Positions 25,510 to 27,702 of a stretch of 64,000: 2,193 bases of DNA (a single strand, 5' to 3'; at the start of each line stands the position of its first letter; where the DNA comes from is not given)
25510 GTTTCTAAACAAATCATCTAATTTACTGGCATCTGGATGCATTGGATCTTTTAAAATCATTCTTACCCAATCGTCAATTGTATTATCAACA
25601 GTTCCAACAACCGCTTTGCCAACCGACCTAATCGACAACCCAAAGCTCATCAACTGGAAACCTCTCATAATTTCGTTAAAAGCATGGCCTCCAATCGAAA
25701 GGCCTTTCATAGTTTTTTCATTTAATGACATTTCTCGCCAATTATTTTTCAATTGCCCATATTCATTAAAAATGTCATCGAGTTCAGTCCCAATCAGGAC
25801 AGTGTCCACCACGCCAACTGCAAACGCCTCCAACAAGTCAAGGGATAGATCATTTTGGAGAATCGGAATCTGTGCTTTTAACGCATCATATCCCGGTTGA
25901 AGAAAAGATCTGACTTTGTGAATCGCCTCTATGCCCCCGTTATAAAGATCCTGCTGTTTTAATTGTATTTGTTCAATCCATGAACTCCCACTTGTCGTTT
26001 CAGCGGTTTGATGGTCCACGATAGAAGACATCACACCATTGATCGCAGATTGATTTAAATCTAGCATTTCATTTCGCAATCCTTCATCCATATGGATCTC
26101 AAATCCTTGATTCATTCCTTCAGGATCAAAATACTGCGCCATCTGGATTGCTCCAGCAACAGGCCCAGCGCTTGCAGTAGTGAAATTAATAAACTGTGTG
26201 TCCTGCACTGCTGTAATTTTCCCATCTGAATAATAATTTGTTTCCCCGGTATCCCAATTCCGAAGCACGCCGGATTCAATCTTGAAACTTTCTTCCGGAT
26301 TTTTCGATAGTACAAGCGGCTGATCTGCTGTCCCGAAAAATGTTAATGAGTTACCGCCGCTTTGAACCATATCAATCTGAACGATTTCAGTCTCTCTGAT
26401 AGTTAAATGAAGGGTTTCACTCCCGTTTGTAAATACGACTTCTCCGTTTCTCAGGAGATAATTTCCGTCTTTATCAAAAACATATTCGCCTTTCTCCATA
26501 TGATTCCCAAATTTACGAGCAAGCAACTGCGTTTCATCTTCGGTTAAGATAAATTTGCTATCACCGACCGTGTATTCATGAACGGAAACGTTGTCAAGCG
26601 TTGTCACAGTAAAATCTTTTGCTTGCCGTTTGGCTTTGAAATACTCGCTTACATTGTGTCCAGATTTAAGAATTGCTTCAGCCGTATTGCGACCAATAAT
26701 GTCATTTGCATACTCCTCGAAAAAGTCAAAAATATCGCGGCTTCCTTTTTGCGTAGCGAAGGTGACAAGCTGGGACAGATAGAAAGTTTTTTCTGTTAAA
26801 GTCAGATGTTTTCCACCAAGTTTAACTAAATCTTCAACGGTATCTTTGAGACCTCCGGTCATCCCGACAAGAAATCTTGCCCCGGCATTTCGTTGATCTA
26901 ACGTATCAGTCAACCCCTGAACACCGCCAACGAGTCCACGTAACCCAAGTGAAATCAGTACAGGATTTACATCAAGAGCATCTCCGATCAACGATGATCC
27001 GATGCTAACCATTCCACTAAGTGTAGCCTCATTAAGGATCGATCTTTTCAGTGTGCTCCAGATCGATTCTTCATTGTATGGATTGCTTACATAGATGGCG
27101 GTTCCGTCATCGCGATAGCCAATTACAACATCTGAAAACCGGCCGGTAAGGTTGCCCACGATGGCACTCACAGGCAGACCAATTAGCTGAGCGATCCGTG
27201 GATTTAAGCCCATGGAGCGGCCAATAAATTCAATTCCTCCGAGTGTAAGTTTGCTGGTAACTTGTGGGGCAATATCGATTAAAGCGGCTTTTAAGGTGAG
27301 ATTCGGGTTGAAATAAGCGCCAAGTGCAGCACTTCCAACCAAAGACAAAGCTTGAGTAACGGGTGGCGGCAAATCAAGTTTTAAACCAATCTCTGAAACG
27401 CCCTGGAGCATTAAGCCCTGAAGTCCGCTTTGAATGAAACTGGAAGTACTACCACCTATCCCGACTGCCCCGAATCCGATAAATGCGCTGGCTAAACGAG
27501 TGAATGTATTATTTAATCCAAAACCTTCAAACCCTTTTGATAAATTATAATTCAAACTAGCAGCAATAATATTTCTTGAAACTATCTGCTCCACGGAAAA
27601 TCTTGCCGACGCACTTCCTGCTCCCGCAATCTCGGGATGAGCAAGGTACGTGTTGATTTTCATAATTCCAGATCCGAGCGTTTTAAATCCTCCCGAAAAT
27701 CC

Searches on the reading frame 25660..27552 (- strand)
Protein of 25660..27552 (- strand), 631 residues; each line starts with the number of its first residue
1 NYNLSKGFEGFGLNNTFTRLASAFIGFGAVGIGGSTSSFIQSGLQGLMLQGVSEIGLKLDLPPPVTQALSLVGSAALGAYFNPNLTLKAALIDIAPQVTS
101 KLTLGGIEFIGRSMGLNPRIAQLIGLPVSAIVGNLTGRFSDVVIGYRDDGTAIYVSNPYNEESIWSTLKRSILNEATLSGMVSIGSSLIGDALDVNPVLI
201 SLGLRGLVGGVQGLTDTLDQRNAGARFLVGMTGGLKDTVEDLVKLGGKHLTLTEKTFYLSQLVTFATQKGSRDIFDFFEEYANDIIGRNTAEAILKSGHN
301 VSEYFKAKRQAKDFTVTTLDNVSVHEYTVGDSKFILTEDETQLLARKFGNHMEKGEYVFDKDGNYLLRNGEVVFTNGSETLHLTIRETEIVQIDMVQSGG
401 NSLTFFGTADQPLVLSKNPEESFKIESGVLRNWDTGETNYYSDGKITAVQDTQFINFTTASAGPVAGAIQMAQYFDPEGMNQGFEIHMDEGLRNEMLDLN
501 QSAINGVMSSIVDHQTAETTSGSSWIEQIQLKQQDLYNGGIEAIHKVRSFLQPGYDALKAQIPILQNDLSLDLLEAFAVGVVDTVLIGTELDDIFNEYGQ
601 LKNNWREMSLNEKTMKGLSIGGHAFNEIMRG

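Call 53: find_related_loci(query=window:25660-27552:-, collection=genome_contigs, flank=6000)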
Query window:25660-27552:- (631 aa) in genome_contigs; peptide patterns used: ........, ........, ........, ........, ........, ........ (x = any residue, [..] = any of these).
65 stretches matched a pattern, but none encodes a relative of the query by tblastn (E <= 1e-3).

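Call 74: find_related_loci(query=window:25660-27552:-, collection=metagenome_contigs, flank=5000)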
Query window:25660-27552:- (631 aa) in metagenome_contigs; peptide patterns used: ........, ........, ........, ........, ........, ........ (x = any residue, [..] = any of these).
182 stretches matched a pattern, but none encodes a relative of the query by tblastn (E <= 1e-3).

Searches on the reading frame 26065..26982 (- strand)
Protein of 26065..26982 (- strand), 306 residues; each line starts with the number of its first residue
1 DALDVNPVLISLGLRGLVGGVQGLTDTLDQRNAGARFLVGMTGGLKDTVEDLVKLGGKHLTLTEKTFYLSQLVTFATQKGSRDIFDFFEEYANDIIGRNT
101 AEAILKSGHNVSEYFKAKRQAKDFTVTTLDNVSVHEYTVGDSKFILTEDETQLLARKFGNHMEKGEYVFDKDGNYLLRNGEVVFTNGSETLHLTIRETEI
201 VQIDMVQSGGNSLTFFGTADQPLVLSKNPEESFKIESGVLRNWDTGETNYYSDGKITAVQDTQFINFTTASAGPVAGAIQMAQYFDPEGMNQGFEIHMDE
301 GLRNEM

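Call 77: find_related_loci(query=A6, collection=metagenome_contigs, flank=6000)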
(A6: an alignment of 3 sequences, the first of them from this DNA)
Query A6 (306 aa) in metagenome_contigs; peptide patterns used: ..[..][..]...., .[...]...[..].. (x = any residue, [..] = any of these).
274 stretches matched a pattern; 1 encode a relative of the query (tblastn E <= 1e-3); 1 distinct loci.
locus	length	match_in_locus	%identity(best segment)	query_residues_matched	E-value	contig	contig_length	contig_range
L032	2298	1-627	55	99-306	4e-78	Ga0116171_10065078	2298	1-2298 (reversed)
